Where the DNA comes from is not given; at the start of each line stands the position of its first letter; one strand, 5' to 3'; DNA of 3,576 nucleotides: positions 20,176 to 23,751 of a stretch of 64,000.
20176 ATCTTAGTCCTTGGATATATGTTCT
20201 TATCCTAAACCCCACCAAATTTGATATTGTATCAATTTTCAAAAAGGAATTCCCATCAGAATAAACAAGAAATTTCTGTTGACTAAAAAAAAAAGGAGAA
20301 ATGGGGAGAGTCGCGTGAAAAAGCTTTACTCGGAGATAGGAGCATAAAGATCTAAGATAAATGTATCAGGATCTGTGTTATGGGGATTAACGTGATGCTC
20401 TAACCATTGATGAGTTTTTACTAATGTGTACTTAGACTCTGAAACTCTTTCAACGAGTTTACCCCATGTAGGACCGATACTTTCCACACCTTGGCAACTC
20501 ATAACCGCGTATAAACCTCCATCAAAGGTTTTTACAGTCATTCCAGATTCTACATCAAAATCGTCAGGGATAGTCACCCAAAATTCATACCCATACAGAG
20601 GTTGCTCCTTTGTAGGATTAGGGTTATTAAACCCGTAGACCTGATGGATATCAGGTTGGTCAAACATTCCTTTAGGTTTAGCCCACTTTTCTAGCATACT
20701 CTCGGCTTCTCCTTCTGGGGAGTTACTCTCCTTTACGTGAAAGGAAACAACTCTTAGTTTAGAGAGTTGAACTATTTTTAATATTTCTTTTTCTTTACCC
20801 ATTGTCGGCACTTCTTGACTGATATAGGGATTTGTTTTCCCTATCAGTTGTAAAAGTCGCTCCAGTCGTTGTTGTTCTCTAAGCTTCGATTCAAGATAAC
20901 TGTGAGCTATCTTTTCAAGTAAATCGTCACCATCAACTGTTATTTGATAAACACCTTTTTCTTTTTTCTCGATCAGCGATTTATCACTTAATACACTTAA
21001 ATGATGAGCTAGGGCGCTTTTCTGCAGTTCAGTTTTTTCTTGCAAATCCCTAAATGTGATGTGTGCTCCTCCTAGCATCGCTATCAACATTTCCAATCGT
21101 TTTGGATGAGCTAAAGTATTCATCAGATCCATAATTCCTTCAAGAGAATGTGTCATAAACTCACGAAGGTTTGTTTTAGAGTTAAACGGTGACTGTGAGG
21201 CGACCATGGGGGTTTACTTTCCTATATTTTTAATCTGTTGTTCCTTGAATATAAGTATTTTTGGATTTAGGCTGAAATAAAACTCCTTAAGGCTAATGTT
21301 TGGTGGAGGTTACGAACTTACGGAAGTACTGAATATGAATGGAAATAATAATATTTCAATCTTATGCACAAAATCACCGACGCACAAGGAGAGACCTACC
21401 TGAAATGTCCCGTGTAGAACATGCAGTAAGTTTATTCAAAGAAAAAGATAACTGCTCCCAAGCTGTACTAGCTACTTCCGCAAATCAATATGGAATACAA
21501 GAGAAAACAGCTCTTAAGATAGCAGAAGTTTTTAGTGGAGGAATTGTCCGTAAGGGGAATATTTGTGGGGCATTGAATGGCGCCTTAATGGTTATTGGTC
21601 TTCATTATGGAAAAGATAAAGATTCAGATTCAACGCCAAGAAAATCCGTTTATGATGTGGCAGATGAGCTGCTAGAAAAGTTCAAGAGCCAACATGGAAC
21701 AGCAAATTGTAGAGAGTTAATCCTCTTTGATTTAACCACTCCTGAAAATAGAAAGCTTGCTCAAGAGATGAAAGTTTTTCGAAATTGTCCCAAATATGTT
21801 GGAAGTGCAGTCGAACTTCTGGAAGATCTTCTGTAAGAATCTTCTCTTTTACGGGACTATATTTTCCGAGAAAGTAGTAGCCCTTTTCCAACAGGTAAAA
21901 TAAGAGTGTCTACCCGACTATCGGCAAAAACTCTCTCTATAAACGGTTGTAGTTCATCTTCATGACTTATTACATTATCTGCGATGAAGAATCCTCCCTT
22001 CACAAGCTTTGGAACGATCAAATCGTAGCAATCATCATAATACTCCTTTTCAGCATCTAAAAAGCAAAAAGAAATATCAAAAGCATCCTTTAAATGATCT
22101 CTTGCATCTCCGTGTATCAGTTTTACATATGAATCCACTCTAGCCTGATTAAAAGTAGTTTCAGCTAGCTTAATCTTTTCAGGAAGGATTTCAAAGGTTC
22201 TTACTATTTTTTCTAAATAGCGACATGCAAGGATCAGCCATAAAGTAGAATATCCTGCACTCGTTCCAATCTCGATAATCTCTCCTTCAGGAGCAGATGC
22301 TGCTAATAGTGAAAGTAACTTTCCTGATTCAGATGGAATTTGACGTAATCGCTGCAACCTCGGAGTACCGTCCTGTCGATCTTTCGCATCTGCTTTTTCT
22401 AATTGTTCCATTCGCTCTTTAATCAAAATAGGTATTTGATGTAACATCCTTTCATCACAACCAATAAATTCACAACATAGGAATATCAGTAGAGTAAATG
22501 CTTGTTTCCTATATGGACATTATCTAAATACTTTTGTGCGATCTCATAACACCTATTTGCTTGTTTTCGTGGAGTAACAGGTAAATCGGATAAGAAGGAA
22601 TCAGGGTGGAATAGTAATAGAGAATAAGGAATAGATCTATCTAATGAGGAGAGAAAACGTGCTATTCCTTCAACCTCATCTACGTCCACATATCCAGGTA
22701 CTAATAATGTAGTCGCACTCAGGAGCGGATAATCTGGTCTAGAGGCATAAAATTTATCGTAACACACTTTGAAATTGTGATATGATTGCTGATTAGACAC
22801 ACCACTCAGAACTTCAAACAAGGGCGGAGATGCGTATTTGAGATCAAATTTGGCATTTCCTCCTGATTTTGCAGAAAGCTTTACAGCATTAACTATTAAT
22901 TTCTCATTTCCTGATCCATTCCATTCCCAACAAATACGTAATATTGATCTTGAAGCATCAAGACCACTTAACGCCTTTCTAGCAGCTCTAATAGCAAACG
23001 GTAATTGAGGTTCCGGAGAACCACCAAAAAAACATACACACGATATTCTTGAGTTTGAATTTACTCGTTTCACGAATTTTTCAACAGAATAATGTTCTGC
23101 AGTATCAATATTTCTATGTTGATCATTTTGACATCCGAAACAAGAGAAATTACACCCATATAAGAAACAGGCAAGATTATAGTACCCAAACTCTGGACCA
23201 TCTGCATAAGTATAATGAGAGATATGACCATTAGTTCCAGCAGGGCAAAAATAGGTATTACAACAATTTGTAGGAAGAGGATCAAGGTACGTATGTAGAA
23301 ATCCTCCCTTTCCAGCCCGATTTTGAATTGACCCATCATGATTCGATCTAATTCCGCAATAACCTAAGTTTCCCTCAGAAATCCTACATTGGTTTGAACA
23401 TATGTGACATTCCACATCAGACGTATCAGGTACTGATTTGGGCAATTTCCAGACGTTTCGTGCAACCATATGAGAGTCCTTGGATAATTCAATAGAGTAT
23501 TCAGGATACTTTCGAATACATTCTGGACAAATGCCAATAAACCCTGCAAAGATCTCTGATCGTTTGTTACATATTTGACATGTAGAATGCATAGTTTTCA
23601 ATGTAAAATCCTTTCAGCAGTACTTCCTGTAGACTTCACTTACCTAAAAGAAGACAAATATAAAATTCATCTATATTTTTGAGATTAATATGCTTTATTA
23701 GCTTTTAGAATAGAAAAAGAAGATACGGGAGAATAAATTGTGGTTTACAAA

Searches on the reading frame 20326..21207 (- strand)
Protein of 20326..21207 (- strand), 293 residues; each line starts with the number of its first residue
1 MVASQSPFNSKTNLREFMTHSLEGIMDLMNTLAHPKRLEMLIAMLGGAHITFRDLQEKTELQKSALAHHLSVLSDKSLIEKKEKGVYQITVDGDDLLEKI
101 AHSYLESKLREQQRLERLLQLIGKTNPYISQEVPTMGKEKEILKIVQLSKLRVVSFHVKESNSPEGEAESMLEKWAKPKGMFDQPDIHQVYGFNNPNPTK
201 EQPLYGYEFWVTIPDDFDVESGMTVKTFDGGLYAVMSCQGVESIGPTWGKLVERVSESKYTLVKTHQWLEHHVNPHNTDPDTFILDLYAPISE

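Call 23: search_protein_families(library=pfam, proteins=[window:20326-21207:-], max_evalue=0.001)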
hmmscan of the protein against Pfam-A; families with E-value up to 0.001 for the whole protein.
window:20326-21207:- (293 aa): 4 families
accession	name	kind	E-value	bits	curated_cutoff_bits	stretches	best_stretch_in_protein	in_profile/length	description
PF14526.11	Cass2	-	6.5e-16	59.3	27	1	144-291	1-150/150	Integron-associated effector binding protein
PF06445.20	GyrI-like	-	1.5e-09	38.7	26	1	144-291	4-154/155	GyrI-like small molecule binding domain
PF25213.1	HVO_A0261_N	-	2.1e-05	24.7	35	1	34-102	10-76/86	HVO_A0261 N-terminal domain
PF01022.26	HTH_5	-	5.3e-05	23.4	22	1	34-81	1-47/47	Bacterial regulatory protein, arsR family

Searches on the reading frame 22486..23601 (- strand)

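Call 23: search_protein_families(library=pfam, proteins=[window:22486-23601:-], max_evalue=0.001)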
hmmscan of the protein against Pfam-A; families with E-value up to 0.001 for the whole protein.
window:22486-23601:- (371 aa): 2 families
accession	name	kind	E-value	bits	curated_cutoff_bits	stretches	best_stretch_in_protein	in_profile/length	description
PF04055.27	Radical_SAM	-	1e-07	32.7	29.5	1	147-260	4-115/166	Radical SAM superfamily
PF13353.11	Fer4_12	-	1.9e-06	28.6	22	1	144-236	9-98/137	4Fe-4S single cluster domain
